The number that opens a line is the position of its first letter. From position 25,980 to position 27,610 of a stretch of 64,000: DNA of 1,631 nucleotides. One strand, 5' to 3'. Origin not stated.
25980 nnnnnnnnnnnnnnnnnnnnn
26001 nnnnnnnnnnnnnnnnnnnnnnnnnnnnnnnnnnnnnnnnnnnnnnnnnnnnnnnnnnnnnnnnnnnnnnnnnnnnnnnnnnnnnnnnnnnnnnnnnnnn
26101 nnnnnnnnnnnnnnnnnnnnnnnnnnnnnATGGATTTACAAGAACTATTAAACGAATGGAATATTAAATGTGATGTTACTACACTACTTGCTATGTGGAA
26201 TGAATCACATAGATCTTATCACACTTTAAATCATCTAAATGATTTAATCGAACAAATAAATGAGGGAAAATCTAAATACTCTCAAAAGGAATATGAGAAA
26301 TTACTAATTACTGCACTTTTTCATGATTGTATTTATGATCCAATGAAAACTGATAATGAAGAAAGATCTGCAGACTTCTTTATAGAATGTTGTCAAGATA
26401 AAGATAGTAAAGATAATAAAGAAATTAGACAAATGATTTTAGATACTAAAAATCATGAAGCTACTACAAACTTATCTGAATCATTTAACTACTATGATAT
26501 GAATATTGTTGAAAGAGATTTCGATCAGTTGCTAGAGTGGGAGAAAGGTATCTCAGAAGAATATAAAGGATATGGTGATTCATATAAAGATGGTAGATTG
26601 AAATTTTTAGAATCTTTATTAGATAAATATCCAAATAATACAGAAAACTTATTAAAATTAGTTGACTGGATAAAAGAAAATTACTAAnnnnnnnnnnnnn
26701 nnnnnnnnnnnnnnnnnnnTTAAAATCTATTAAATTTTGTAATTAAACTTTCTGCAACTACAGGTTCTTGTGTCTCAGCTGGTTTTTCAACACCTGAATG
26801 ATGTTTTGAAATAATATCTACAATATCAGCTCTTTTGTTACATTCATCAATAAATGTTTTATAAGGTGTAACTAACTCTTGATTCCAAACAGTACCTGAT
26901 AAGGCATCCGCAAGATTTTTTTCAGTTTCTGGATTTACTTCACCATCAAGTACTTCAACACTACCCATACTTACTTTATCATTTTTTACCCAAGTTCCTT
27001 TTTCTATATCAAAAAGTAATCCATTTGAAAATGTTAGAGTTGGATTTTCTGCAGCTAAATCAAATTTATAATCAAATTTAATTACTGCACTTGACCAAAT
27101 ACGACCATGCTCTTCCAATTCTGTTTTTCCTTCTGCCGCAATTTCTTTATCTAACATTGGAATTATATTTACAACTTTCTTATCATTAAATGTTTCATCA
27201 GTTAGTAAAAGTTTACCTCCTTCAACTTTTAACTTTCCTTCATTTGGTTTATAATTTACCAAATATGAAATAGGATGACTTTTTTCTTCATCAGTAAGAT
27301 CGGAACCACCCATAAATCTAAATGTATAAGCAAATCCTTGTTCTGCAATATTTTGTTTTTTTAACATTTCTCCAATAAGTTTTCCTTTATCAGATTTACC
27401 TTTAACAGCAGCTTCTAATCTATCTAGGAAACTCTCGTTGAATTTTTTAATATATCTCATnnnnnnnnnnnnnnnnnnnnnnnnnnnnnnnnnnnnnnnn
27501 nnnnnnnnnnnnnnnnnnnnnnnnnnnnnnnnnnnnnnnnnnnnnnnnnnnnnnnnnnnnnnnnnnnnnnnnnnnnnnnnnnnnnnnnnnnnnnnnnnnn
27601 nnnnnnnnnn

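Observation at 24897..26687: Sir2 deacylase/ADP-ribosyltransferase plus HD-domain phosphohydrolase gene pair in a phage context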

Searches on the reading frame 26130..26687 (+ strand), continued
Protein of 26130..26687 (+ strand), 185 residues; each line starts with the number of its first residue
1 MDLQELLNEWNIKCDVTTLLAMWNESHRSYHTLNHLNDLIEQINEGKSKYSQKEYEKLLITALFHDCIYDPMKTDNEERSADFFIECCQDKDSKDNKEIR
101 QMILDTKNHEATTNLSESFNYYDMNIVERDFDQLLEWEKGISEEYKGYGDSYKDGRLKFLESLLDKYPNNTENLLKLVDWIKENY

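Call 84: search_protein_families(library=pfam, alignment_id=A1, max_evalue=0.01)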
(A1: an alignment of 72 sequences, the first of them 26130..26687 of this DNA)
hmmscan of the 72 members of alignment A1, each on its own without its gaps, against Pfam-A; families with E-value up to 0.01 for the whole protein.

A. member 1, window:26130-26687:+ (185 aa): 1 family
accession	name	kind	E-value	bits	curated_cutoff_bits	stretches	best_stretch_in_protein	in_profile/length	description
PF17764.6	PriA_3primeBD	-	0.006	16.9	22.7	0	152-185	50-83/96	3'DNA-binding domain (3'BD)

B. families by the number of members that match (of 72 scanned): 11 families
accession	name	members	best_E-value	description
PF01966.28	HD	27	8.2e-07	HD domain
PF17764.6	PriA_3primeBD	4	0.0029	3'DNA-binding domain (3'BD)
PF01467.32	CTP_transf_like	1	3.2e-07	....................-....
PF24391.1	HD-CE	1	0.0015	HD-CE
PF00531.28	Death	1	0.0019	Death domain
PF10208.15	ARMET_C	1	0.0036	ARMET, C-terminal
PF02956.20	TT_ORF1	1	0.0041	TT viral orf 1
PF15927.10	Casc1_N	1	0.006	Cancer susceptibility candidate 1 N-terminus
PF25622.1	Phi29_MCP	1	0.006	Phi29-like phage major capsid protein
PF07030.17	Phage_Mu_Gp36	1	0.0068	Bacteriophage Mu, Gp36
PF16266.10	DUF4919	1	0.0085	Domain of unknown function (DUF4919)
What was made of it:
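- On HD superfamily of metal-dependent phosphohydrolases: 27 of 72 family members pass Pfam HD at E<0.01 (call 84).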

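Call 85: find_encoding_contigs(protein=P0255, flank=6000, max_places=2)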
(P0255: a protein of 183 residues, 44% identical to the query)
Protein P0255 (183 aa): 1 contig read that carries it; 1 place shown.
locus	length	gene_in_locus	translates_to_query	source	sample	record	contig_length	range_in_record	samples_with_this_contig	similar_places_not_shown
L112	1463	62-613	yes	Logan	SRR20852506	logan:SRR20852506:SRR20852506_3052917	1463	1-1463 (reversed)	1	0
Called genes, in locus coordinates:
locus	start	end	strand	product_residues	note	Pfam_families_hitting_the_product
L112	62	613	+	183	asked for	-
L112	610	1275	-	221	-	PF02086:MethyltransfD12 (weak)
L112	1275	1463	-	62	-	?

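Call 86: find_encoding_contigs(protein=P0417, flank=6000, max_places=1)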
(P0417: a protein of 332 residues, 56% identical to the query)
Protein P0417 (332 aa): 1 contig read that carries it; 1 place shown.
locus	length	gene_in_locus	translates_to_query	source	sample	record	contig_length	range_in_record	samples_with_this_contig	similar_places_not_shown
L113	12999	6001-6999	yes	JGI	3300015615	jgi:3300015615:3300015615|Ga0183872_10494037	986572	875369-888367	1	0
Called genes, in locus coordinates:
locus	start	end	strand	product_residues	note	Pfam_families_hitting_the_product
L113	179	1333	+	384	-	PF14516:AAA_35 (weak), PF01637:ATPase_2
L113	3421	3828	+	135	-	-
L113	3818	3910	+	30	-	-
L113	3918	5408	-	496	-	PF00691:OmpA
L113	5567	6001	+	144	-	-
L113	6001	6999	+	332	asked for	PF01467:CTP_transf_like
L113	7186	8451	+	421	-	PF00180:Iso_dh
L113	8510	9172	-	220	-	PF03496:ADPrib_exo_Tox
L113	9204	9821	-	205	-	PF13500:AAA_26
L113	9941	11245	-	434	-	PF01266:DAO (faint), PF01593:Amino_oxidase, PF13450:NAD_binding_8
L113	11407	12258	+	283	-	PF00682:HMGL-like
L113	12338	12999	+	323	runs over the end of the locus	PF02562:PhoH, PF00580:UvrD-helicase (faint), PF13245:AAA_19, PF13604:AAA_30 (weak)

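Call 99: search_dna_similar(query=window:26130-26687:+, collection=phages, mode=protein, max_rows=25, max_evalue=0.001)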
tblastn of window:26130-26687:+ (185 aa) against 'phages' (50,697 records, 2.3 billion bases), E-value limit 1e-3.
Records with a match: 13; places in all: 13; records where one place covers at least 80% of the query: 7.
Best place of each record, by identity: 60-80% 2; <60% 11.
By first word of the organism name: uncultured 5; Rhizobium 4; Acinetobacter 2; Rhodococcus 1; Salicola 1.
By host as written in the record: - 7; Rhodococcus erythropolis NRRL B-1574 1; Rhizobium etli N731 1; Rhizobium phaseoli IE4771 1; Rhizobium phaseoli sv. phaseoli IE1004 1; Salicola sp. PV4 1; Rhizobium phaseoli sv. giardinii IE4771 1.
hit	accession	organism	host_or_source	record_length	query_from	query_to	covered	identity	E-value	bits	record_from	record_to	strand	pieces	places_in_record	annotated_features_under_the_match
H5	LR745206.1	uncultured phage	metagenomic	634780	1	185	100%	78.5%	3e-95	307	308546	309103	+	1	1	record has no annotation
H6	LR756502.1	uncultured phage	metagenomic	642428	1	185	100%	72.6%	8e-87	283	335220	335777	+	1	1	record has no annotation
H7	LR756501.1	uncultured phage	metagenomic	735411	5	181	96%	31.8%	9e-25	105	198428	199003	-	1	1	record has no annotation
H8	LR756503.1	uncultured phage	metagenomic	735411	5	181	96%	31.8%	9e-25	105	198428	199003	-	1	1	record has no annotation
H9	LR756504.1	uncultured phage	metagenomic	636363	25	182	85%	31.3%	3e-17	84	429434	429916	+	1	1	record has no annotation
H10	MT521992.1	Rhodococcus phage NiceHouse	Rhodococcus erythropolis NRRL B-1574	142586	16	166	82%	28.1%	3e-9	61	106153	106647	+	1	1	193: hydrolase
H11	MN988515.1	Rhizobium phage RHph_N28_1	Rhizobium etli N731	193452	19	165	79%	26.5%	5e-4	45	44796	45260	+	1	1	putative metal-dependent phosphohydrolase protein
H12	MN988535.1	Rhizobium phage RHph_N42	Rhizobium phaseoli IE4771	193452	19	165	79%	26.5%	5e-4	45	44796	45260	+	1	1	putative metal-dependent phosphohydrolase protein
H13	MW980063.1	Rhizobium phage RHph_N46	Rhizobium phaseoli sv. phaseoli IE1004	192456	19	165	79%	26.5%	5e-4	45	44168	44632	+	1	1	putative metal-dependent phosphohydrolase protein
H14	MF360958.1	Salicola phage SCTP-2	Salicola sp. PV4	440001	2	166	89%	21.9%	7e-5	48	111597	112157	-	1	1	120: hypothetical protein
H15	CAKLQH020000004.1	Acinetobacter phage MD-2021a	not known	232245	4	112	59%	30.9%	8e-7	54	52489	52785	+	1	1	Uncharacterized protein conserved in bacteria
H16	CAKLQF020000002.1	Acinetobacter phage MD-2021a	not known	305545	4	112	59%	30.9%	8e-7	54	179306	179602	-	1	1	Uncharacterized protein conserved in bacteria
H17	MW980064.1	Rhizobium phage RHEph12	Rhizobium phaseoli sv. giardinii IE4771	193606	13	109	52%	28.7%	7e-4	45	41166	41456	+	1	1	putative metal-dependent phosphohydrolase protein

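Call 101: get_annotated_region(hit=H7, flank=8000)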
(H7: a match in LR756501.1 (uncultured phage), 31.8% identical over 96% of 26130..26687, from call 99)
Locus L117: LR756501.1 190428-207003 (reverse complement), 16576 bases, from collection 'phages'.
description: uncultured phage genome assembly, chromosome: 1.
organism: uncultured phage (NCBI taxid 278008)
taxonomy: Viruses; environmental samples
host: -; source: metagenomic; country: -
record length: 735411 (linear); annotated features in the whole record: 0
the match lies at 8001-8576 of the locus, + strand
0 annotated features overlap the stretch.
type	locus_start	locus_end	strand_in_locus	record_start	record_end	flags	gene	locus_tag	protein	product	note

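Call 102: get_annotated_region(hit=H9, flank=8000)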
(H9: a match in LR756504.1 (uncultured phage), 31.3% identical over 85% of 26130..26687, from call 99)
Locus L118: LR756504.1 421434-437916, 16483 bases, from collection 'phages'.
description: uncultured phage genome assembly, chromosome: 1.
organism: uncultured phage (NCBI taxid 278008)
taxonomy: Viruses; environmental samples
host: -; source: metagenomic; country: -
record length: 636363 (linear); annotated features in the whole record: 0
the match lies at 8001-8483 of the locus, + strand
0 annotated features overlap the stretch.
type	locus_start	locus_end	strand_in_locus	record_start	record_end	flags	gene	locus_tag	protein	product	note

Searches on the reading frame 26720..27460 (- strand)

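Call 3: search_protein_families(library=pfam, proteins=[window:26720-27460:-], max_evalue=0.1)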
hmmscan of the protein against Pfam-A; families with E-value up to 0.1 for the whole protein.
window:26720-27460:- (246 aa): 0 families

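Call 4: search_protein_families(library=ncbifam, proteins=[window:26720-27460:-], max_evalue=0.1)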
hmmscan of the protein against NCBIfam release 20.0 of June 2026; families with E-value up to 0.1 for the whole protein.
window:26720-27460:- (246 aa): 1 family
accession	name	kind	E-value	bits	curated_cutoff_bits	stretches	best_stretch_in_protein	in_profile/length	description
TIGR00197.1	yjeF_nterm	hypoth_equivalog_domain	0.0088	15.7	88.6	1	161-218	94-157/206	NAD(P)H-hydrate epimerase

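Call 6: search_protein_families(library=phrogs, proteins=[window:26720-27460:-], max_evalue=0.01)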
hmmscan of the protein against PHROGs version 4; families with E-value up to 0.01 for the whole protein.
window:26720-27460:- (246 aa): 0 families
